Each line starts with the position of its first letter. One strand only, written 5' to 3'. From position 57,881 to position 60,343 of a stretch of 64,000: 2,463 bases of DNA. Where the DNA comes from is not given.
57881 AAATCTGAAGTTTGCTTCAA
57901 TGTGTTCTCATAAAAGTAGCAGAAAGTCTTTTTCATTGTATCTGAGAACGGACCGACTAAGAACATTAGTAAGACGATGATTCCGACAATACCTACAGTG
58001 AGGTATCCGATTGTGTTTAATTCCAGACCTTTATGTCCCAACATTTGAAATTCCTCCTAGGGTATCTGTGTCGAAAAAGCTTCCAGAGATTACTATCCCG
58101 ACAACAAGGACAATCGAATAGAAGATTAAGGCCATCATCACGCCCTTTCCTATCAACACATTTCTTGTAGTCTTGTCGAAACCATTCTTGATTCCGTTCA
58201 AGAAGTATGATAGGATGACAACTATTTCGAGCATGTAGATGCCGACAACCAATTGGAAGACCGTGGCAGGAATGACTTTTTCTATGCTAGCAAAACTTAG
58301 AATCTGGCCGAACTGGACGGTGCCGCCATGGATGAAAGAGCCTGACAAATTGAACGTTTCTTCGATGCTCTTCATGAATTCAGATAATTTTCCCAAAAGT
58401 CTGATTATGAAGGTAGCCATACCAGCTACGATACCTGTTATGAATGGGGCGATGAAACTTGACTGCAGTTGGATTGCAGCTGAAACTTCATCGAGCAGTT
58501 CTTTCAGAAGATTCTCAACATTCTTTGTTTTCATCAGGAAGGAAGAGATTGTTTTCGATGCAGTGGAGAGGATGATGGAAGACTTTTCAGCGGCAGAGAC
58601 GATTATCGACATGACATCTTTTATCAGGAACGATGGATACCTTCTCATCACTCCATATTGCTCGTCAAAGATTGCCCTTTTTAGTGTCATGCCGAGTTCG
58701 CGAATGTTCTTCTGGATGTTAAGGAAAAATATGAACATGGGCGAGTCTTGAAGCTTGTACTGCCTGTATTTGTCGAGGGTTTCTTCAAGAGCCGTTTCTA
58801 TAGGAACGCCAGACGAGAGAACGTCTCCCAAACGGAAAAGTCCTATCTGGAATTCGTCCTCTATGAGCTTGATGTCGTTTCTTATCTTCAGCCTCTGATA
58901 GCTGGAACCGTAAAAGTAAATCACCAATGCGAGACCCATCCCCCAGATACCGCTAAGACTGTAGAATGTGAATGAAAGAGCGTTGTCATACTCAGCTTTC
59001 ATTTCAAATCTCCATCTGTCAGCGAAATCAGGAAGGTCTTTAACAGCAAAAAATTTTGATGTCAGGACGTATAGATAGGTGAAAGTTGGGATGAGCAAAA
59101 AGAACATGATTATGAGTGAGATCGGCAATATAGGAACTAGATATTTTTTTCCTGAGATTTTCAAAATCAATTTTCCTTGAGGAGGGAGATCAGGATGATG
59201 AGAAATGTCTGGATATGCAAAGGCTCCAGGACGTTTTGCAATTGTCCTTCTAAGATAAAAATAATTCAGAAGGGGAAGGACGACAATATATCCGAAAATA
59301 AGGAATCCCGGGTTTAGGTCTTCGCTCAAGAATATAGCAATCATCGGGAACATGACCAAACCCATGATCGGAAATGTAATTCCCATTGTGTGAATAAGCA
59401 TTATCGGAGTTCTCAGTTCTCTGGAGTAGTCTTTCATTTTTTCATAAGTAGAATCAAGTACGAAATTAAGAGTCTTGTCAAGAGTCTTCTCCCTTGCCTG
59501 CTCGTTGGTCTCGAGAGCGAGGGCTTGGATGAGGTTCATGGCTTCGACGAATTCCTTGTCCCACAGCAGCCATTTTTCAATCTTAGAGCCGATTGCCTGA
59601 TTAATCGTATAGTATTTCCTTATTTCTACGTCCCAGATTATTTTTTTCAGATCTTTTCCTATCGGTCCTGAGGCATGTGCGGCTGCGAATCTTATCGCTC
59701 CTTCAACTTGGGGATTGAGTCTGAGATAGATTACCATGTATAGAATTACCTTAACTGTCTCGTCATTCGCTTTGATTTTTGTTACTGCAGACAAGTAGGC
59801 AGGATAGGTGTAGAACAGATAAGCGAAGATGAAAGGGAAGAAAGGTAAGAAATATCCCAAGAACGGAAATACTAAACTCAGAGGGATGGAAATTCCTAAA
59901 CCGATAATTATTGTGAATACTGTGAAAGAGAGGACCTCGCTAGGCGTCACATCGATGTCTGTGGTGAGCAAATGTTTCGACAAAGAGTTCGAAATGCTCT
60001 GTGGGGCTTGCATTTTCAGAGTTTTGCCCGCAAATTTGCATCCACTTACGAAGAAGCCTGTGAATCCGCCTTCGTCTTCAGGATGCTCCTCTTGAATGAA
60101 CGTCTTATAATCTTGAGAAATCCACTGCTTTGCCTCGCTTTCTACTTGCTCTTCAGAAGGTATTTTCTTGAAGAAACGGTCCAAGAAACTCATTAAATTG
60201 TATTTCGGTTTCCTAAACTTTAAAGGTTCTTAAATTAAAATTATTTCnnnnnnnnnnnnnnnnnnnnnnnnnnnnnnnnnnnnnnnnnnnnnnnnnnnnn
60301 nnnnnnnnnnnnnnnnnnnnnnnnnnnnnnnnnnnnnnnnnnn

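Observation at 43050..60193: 17-kb operon-like locus: FlaJ/TadC-type platform gene plus eleven pilin-leader genes carrying disulfide-rich enzyme/adhesin modules, with no ATPase or prepilin peptidase in cis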

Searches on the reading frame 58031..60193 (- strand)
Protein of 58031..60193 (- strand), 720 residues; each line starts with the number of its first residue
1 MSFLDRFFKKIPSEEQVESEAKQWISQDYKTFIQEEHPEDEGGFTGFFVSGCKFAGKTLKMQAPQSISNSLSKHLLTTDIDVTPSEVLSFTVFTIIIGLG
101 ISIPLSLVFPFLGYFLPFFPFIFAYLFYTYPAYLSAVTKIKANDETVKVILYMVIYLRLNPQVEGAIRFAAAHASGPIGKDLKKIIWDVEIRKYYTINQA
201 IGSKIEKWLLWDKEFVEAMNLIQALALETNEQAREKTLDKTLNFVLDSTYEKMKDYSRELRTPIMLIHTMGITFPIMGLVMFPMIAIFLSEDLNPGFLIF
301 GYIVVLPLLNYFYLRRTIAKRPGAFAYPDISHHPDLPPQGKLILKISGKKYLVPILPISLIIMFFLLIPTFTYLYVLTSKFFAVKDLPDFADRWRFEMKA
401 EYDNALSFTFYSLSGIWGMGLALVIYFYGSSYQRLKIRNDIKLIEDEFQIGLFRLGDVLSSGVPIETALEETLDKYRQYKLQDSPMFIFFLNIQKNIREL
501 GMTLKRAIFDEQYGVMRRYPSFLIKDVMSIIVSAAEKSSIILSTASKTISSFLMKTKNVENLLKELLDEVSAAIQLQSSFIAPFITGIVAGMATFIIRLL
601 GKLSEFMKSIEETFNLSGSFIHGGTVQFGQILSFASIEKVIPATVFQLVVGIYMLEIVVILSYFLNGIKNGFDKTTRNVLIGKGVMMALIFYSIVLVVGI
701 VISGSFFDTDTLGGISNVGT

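Call 4: search_protein_families(library=pfam, max_evalue=0.01, proteins=[window:58031-60193:-])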
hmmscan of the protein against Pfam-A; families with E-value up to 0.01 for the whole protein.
window:58031-60193:- (720 aa): 1 family
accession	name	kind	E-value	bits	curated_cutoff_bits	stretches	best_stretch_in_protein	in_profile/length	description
PF00482.28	T2SSF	-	0.0066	16.9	25.2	0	152-283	4-125/125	Type II secretion system (T2SS), protein F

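Call 11: find_encoding_contigs(protein=window:58031-60193:-, flank=10000, max_places=6)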
Protein window:58031-60193:- (720 aa): 16 contigs read that carry it; 6 places shown.
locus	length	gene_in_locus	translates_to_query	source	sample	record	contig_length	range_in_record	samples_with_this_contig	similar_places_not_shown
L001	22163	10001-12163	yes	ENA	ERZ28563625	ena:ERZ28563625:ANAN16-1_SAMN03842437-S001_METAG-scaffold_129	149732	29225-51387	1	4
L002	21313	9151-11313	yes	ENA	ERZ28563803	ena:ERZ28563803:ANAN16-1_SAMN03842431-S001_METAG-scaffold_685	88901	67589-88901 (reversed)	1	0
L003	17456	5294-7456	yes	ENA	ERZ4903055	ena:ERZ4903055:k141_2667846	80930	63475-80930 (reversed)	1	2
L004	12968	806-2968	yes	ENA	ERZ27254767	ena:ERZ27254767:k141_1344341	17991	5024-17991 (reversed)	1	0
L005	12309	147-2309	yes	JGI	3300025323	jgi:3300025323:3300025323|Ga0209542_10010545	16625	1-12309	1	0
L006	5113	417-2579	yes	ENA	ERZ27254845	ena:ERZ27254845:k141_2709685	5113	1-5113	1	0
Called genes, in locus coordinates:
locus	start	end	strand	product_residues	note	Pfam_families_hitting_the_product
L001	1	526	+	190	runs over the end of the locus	-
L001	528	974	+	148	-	-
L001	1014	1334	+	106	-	-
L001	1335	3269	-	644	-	-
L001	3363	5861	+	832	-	-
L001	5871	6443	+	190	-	-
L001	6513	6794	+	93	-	PF01918:Alba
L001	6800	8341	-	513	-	PF02885:Glycos_trans_3N, PF00591:Glycos_transf_3, PF07831:PYNP_C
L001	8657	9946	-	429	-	PF02788:RuBisCO_large_N, PF00016:RuBisCO_large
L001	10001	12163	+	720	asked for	-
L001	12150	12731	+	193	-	-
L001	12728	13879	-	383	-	-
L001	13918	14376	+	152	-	-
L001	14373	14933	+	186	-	-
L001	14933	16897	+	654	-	-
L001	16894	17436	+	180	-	-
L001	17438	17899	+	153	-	-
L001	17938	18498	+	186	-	-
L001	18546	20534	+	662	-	-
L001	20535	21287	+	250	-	-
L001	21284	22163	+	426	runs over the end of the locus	-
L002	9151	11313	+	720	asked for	-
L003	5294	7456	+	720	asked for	-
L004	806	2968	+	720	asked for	-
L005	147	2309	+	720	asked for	-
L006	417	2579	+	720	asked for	-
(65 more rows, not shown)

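Call 12: find_homologous_proteins(query=window:58031-60193:-, max_evalue=0.001)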
Query window:58031-60193:- (720 aa): 117 proteins with E <= 0.001 among 8000 candidates.
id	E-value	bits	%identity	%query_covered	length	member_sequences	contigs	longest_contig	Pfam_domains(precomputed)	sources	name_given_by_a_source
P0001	0.0e+0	1580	100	100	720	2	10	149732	-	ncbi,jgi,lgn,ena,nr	ncbi:MAG: type II secretion system F family protein [Candidatus Aenigmarchaeota archaeon]|nr:type II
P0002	0.0e+0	1417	86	100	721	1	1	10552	-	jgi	jgi:hypothetical protein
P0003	0.0e+0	1404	86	100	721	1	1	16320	-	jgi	-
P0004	0.0e+0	1347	82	100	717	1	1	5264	-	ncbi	ncbi:MAG: type II secretion system F family protein [Candidatus Aenigmatarchaeota archaeon]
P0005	0.0e+0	1277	89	90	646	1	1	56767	-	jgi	-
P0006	0.0e+0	1089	65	98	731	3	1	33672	-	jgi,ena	-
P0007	0.0e+0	1073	67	98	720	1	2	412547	-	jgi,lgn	jgi:hypothetical protein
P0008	0.0e+0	1067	65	98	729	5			-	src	-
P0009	0.0e+0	1040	65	97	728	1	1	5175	-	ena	-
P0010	0.0e+0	1014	64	99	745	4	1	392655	-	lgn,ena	-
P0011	0.0e+0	1013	63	100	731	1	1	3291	-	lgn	-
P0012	0.0e+0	1011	63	97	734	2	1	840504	-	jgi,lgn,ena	-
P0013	5.9e-298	1009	64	97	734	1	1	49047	-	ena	-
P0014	4.5e-297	1006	62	98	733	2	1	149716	-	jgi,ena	-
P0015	7.5e-297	1005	61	99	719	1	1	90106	-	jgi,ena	-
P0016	8.4e-297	1005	63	100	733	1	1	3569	PF00482.29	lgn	-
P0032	5.1e-249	847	54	97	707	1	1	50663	PF00482.29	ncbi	-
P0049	1.5e-204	700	46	96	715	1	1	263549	PF00482.29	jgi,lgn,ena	-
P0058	4.5e-180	619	41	95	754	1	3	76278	PF00482.29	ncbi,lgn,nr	ncbi:MAG: hypothetical protein HYX24_00535 [Candidatus Aenigmarchaeota archaeon]|nr:hypothetical pro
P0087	2.7e-126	441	34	96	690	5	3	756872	-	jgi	jgi:hypothetical protein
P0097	6.0e-105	371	32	94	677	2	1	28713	PF00482.29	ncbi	-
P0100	2.8e-99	352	32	96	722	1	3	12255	PF00482.29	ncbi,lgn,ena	-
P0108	4.6e-91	325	29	99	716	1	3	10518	PF00482.29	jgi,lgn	jgi:Flp pilus assembly protein TadB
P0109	4.2e-86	309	31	94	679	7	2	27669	PF00482.29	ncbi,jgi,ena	-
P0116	2.8e-64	236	29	96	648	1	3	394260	-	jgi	jgi:hypothetical protein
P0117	2.3e-25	108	23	85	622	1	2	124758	-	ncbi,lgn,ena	-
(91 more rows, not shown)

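Call 14: find_encoding_contigs(protein=P0012, flank=10000, max_places=1)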
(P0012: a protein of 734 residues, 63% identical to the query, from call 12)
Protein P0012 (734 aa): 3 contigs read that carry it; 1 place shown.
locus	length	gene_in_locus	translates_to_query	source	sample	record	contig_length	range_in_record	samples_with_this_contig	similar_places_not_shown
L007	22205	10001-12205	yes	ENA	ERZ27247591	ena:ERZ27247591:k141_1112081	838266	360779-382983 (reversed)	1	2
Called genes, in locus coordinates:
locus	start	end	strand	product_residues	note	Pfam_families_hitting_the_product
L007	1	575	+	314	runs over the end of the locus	-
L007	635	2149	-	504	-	-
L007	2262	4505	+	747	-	-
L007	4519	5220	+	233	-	-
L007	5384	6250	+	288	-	PF14528:LAGLIDADG_3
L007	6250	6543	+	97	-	PF01918:Alba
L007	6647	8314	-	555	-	PF02885:Glycos_trans_3N, PF00591:Glycos_transf_3, PF07831:PYNP_C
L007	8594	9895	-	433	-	PF02788:RuBisCO_large_N, PF00016:RuBisCO_large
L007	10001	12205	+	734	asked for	-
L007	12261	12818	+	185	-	-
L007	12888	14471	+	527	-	PF01835:MG2 (faint)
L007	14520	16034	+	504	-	-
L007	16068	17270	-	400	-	-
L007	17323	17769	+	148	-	-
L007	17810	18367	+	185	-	-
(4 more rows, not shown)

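Call 15: find_encoding_contigs(protein=P0087, flank=10000, max_places=1)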
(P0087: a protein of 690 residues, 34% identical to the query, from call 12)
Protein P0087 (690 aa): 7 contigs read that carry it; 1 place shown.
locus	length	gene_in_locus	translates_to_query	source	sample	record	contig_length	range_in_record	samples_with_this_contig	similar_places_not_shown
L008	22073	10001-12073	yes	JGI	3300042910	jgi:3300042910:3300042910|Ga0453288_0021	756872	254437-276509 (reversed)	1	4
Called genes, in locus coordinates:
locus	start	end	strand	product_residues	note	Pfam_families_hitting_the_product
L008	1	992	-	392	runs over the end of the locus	PF12710:HAD (weak)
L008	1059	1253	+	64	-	-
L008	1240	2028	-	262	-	PF01978:TrmB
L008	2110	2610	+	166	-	-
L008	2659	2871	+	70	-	-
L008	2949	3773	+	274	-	-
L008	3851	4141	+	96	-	PF01918:Alba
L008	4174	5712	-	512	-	PF02885:Glycos_trans_3N, PF00591:Glycos_transf_3, PF07831:PYNP_C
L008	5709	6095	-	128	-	-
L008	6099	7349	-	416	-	PF02788:RuBisCO_large_N, PF00016:RuBisCO_large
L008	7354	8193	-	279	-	PF01008:IF-2B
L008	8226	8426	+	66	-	PF01135:PCMT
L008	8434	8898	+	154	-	PF01135:PCMT, PF01209:Ubie_methyltran (weak), PF01596:Methyltransf_3 (weak), PF02353:CMAS (weak), PF13847:Methyltransf_31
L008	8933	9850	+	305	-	PF00881:Nitroreductase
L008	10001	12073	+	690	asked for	-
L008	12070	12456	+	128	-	-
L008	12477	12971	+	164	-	-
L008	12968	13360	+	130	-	-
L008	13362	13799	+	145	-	-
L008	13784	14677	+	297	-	PF13620:CarboxypepD_reg (faint)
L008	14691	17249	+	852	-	PF00404:Dockerin_1 (faint)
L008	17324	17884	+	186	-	-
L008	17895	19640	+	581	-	PF01364:Peptidase_C25 (weak)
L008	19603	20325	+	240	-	-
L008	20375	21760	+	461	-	PF00092:VWA, PF13768:VWA_3 (weak)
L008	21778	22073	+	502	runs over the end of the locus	PF08450:SGL (faint)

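Call 16: find_encoding_contigs(protein=P0116, flank=10000, max_places=1)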
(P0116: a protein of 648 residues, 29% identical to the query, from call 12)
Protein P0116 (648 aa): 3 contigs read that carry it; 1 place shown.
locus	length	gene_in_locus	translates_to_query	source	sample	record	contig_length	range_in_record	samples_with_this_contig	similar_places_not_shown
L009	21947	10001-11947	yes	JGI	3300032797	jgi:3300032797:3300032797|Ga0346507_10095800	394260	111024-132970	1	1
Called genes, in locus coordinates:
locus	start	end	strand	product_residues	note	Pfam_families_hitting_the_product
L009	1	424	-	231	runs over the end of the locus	PF01255:Prenyltransf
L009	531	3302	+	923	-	-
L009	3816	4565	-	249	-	-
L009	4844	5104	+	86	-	PF18929:DUF5678 (weak)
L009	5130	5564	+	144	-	-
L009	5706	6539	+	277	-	PF01370:Epimerase, PF02719:Polysacc_synt_2, PF04321:RmlD_sub_bind, PF16363:GDP_Man_Dehyd (weak), PF07993:NAD_binding_4 (faint)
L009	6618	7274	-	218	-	-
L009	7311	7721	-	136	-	PF06825:HSBP1 (faint), PF10805:DUF2730 (faint)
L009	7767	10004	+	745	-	PF00437:T2SSE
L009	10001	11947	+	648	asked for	-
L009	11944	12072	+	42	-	-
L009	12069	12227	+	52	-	-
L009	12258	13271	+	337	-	-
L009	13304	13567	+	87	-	-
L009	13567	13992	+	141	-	-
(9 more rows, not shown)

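Call 17: find_encoding_contigs(protein=P0117, flank=10000, max_places=1)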
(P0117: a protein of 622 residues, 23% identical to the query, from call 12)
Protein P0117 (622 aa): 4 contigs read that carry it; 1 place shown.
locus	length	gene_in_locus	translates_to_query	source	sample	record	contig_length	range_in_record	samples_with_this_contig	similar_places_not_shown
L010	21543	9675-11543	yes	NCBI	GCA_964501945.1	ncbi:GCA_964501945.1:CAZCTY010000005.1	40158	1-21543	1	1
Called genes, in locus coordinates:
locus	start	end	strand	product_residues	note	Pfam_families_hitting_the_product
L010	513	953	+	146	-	-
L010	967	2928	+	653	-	-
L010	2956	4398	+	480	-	-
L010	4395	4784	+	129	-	-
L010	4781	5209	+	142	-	-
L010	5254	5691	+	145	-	-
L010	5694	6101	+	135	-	-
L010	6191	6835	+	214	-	-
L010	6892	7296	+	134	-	-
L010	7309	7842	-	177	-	-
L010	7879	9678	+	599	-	PF00437:T2SSE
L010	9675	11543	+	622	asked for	-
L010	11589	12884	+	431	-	PF00753:Lactamase_B (weak), PF23023:Anti-Pycsar_Apyc1, PF12706:Lactamase_B_2 (weak), PF16661:Lactamase_B_6 (weak), PF10996:Beta-Casp, PF07521:RMMBL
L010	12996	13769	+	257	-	-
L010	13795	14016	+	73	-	-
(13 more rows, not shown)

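Call 21: find_homologous_proteins(query=A2, max_evalue=1e-10)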
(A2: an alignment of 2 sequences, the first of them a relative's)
Query A2 (2 sequences) (745 aa, profile of the alignment): 4846 proteins with E <= 1e-10 among 8000 candidates; the best 120 are listed.
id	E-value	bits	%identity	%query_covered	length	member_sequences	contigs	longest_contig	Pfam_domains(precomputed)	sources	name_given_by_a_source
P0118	0.0e+0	1536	100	100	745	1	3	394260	PF00437.27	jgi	jgi:type IV secretory pathway ATPase VirB11/archaellum biosynthesis ATPase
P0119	0.0e+0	1363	85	100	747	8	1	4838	PF00437.27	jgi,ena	-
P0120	0.0e+0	1282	80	100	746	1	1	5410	PF00437.27,PF13191.13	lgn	-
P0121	0.0e+0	1279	80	100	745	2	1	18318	PF00437.27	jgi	jgi:type IV secretory pathway ATPase VirB11/archaellum biosynthesis ATPase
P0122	0.0e+0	1272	80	100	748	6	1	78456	PF00437.27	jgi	-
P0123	0.0e+0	1267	80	100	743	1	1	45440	PF00437.27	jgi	jgi:type IV secretory pathway ATPase VirB11/archaellum biosynthesis ATPase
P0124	0.0e+0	1265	79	100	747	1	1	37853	PF00437.27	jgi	jgi:type IV secretory pathway ATPase VirB11/archaellum biosynthesis ATPase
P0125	0.0e+0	1263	79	100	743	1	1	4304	PF00437.27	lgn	-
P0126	0.0e+0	1262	79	100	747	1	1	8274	PF00437.27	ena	-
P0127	0.0e+0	1255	79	100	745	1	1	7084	PF00437.27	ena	-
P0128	0.0e+0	1251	78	100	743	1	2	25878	PF00437.27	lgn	-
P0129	0.0e+0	1233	76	100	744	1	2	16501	PF00437.27,PF13191.13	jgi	-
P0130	0.0e+0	1229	73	100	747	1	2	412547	PF00437.27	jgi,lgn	jgi:type IV secretory pathway ATPase VirB11/archaellum biosynthesis ATPase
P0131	0.0e+0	1224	75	100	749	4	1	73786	PF00437.27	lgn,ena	-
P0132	0.0e+0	1221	77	100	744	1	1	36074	PF00437.27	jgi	jgi:type IV secretory pathway ATPase VirB11/archaellum biosynthesis ATPase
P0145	0.0e+0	1187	73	100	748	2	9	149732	PF00437.27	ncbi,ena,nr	ncbi:MAG: type II/IV secretion system ATPase subunit [Candidatus Aenigmarchaeota archaeon]|nr:type I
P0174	0.0e+0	1148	69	100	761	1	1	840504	PF00437.27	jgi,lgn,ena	-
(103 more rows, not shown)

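Call 22: find_encoding_contigs(protein=P0145, flank=10000, max_places=2)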
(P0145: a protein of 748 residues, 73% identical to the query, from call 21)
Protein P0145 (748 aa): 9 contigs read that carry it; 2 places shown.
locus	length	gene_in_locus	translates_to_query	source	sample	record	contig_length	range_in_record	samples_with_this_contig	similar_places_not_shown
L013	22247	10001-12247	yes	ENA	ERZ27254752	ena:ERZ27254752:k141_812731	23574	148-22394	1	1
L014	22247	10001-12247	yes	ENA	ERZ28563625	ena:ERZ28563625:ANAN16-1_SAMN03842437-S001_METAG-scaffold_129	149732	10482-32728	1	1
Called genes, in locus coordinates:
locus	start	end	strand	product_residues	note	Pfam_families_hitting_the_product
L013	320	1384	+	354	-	-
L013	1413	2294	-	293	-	PF25133:TYW2_N_2, PF02475:TRM5-TYW2_MTfase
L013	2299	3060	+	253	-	PF00590:TP_methylase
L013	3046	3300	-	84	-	-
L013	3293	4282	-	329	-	-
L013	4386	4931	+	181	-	-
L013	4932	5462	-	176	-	-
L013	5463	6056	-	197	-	-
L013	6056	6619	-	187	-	-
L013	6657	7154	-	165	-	-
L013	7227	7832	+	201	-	-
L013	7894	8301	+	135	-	-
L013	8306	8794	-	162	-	-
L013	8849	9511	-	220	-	-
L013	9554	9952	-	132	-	-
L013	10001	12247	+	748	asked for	PF00437:T2SSE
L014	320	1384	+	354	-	-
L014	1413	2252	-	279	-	PF25133:TYW2_N_2, PF02475:TRM5-TYW2_MTfase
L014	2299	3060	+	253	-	PF00590:TP_methylase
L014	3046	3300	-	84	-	-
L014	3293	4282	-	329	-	-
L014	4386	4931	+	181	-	-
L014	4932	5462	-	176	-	-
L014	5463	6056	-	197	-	-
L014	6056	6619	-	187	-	-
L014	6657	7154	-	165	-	-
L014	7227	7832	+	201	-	-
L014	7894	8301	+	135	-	-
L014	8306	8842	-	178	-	-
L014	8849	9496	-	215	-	-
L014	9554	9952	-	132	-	-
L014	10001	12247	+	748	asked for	PF00437:T2SSE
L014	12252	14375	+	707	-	-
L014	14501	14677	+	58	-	-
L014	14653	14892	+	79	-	-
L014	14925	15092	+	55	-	-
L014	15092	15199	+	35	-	-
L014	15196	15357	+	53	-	-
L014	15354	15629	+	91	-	-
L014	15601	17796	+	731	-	-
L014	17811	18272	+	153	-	-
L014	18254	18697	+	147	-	-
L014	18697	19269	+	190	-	-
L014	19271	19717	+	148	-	-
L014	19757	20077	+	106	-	-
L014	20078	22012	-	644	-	-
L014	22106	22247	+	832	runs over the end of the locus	-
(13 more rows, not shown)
